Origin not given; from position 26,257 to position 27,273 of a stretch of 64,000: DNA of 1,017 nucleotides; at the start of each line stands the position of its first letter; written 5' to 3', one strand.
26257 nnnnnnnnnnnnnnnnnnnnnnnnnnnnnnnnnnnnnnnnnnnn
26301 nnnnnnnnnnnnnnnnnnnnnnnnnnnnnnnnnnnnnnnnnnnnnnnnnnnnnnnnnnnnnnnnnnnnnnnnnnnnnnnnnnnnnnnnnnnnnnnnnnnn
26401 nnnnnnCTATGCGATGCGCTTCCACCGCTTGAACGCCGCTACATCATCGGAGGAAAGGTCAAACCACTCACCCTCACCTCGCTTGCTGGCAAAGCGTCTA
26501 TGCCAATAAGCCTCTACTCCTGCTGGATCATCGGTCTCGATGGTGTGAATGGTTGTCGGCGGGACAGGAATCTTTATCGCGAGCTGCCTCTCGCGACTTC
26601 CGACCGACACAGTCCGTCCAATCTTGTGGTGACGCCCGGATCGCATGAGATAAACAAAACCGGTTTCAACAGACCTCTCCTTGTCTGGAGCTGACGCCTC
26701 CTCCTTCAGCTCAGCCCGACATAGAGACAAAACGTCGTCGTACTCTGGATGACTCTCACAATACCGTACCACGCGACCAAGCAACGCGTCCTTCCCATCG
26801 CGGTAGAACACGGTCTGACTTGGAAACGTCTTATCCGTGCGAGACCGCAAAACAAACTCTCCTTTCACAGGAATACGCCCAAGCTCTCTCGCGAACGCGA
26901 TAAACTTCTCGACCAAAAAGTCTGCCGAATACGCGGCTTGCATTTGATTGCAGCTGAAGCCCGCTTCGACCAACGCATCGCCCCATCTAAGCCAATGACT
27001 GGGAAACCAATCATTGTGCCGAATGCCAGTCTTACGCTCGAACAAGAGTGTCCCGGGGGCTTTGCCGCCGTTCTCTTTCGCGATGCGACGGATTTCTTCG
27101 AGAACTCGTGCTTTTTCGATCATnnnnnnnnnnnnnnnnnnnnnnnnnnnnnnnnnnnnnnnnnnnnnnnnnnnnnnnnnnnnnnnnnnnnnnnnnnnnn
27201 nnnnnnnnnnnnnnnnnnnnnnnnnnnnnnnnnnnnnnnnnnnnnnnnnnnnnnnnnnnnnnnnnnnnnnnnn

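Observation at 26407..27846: Two-gene cassette adjacent to attI as a candidate new defence or toxin module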

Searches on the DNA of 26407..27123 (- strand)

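Call 92: search_with_rna_model(model_id=R1, sources=[L059, L060, L061, L062, L063, L064, L065, L066, L067, L068, L069, L070, L071, L072, L073, L074, L075, L076, L077, L078, L079, L080, L081, L082, L083, L084, L085, L086, L087, L088, L089, L090, L091, L092, L093, L094, L095, L096, L097, L098, L099, L100, L101, L102, L103, L104, L105, L106, L107, L108, L109, L110, L111, L112, L113, L114, L115, L116, L117, L118, L119, L120, L121, L122, L123, L124, L125, L126, L127, L128, L129, L130, L131, L132, L133, L134, L135, L136, L137, L138, L139], max_evalue=10)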
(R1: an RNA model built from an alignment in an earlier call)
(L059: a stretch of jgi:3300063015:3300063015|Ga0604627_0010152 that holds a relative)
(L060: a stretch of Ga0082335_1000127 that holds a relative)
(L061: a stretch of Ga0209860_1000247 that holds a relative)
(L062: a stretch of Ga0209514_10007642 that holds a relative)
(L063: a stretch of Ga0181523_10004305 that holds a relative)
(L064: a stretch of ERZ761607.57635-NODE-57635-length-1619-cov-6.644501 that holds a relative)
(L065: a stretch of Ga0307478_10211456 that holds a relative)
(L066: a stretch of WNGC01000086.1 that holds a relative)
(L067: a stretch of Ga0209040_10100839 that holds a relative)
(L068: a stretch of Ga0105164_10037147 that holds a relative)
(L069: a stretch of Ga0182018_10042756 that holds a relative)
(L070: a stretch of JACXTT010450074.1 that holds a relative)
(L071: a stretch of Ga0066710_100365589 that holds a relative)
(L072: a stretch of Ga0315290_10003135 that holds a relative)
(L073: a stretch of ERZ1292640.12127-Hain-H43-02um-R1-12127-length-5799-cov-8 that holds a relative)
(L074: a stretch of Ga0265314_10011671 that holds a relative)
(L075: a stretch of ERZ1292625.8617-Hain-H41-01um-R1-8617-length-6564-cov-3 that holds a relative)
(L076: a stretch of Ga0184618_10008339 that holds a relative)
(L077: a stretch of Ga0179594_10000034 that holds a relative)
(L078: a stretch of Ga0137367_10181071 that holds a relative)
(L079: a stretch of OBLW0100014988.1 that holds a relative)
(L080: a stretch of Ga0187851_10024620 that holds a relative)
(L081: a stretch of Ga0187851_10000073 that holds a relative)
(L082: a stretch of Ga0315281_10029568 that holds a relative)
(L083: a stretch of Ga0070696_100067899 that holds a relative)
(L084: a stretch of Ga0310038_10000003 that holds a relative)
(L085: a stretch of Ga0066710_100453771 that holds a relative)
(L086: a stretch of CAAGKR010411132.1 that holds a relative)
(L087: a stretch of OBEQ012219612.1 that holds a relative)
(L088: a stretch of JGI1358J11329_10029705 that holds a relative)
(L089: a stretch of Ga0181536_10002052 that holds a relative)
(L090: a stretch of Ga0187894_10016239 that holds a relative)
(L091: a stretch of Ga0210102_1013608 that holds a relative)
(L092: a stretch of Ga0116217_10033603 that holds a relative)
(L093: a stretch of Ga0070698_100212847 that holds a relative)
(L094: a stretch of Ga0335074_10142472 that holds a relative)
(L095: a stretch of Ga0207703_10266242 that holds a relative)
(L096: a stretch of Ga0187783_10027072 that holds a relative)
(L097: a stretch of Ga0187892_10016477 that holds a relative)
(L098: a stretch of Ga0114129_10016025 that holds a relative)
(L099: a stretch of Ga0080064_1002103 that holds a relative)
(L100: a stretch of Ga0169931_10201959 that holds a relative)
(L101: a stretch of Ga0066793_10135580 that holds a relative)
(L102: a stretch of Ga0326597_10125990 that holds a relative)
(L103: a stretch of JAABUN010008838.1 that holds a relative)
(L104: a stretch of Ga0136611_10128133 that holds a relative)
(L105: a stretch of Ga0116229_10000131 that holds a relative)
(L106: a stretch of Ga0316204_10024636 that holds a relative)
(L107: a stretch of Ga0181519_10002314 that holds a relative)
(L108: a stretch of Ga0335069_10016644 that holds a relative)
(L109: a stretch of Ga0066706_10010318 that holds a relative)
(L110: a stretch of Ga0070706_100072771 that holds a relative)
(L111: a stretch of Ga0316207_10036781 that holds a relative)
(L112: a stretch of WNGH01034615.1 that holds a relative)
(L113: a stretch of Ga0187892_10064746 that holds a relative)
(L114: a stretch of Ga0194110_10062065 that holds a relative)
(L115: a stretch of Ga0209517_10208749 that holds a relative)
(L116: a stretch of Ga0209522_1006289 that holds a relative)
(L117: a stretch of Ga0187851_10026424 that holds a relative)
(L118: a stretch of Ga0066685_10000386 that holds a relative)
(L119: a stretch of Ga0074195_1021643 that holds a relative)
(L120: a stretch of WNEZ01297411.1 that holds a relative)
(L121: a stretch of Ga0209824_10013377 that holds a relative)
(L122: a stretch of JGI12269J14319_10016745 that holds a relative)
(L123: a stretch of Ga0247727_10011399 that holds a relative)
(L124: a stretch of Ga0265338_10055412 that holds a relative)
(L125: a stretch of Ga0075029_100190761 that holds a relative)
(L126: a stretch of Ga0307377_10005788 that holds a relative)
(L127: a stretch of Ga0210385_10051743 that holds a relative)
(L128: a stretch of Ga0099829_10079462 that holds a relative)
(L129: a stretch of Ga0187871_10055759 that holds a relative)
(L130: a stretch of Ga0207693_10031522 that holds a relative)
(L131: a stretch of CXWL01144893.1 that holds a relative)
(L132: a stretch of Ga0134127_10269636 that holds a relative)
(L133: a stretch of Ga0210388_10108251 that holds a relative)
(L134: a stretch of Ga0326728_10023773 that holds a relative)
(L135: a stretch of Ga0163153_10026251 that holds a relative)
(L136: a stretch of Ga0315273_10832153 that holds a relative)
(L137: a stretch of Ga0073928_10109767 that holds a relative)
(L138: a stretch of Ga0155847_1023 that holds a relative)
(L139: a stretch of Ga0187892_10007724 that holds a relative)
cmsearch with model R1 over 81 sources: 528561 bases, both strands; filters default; matches with E-value up to 10: 53.
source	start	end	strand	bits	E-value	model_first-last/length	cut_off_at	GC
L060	10722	10787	+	36.2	0.00081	1-52/52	no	0.7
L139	139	210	+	35.3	0.0012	1-52/52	no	0.68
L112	2625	2687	+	35.1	0.0013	1-52/52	no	0.68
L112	1254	1313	+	34.4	0.0017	1-52/52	no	0.7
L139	4355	4413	+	33.5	0.0026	1-52/52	no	0.75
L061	1085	1153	+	33.3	0.0028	1-52/52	no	0.67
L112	4452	4518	+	32.7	0.0036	1-52/52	no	0.61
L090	4174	4251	+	32.5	0.004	1-52/52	no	0.65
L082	5528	5617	+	31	0.0077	1-52/52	no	0.72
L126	9907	9987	+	30.8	0.0082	1-52/52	no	0.58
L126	7287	7365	+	29.9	0.012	1-52/52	no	0.67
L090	4987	5064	+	29.6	0.014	1-52/52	no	0.67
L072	5691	5759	+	29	0.018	1-52/52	no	0.62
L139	1283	1353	+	27.6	0.032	1-52/52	no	0.72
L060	11151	11207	+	27.1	0.042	1-52/52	no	0.65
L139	2092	2163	+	25.7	0.075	1-52/52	no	0.69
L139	6003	6072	+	25.5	0.082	1-52/52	no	0.71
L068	1469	1543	+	25.4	0.087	1-52/52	no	0.53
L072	1442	1513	+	25.1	0.096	1-52/52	no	0.68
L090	3317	3379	+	24.3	0.14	1-52/52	no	0.67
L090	5435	5494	+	24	0.15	1-52/52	no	0.68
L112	2190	2267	+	23.8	0.17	1-52/52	no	0.67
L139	6691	6754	+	23.3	0.21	1-52/52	no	0.72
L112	460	516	+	23.3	0.21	1-52/52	no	0.63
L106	4324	4410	+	23.2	0.21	1-52/52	no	0.36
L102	1893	1963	+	23.2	0.22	1-52/52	no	0.7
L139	4984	5055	+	23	0.24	1-52/52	no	0.68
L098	7625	7712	+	22.6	0.28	1-52/52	no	0.57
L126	11311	11385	+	22.6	0.29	1-52/52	no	0.69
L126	10728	10815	+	22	0.36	1-52/52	no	0.66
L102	2706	2753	+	21.4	0.48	1-52/52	no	0.67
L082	4702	4784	+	21.4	0.48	1-52/52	no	0.59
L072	4620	4682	+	21.3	0.49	1-52/52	no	0.59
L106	6104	6163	+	20.9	0.59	1-52/52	no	0.55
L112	2988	3052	+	20.5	0.71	1-52/52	no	0.63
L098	6995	7092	+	19.9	0.92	1-52/52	no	0.69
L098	9012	9102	+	19.6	1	1-52/52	no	0.6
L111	1182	1247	+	19.3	1.2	1-52/52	no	0.58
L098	8168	8260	+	19.3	1.2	1-52/52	no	0.6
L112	1702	1794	+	18.9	1.4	1-52/52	no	0.67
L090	1555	1617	+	18.8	1.5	1-52/52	no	0.7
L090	2156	2245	+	18.2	1.9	1-52/52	no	0.71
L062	5958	5991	+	17.9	2.2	1-52/52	no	0.65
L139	3205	3273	+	17.5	2.5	1-52/52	no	0.72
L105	17926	17968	+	16.8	3.5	1-52/52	no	0.67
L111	2566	2652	+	16.2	4.5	1-52/52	no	0.49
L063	6722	6787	+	15.8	5.2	1-52/52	no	0.56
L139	10860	10935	+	15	7.6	4-49/52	no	0.68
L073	2791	2852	+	14.8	8.2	1-52/52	no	0.69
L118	8778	8829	+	14.8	8.3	1-52/52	no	0.75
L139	10222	10279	+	14.8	8.4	1-52/52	no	0.64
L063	5875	5935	+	14.7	8.5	1-52/52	no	0.49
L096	2063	2114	-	14.5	9.2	1-52/52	no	0.63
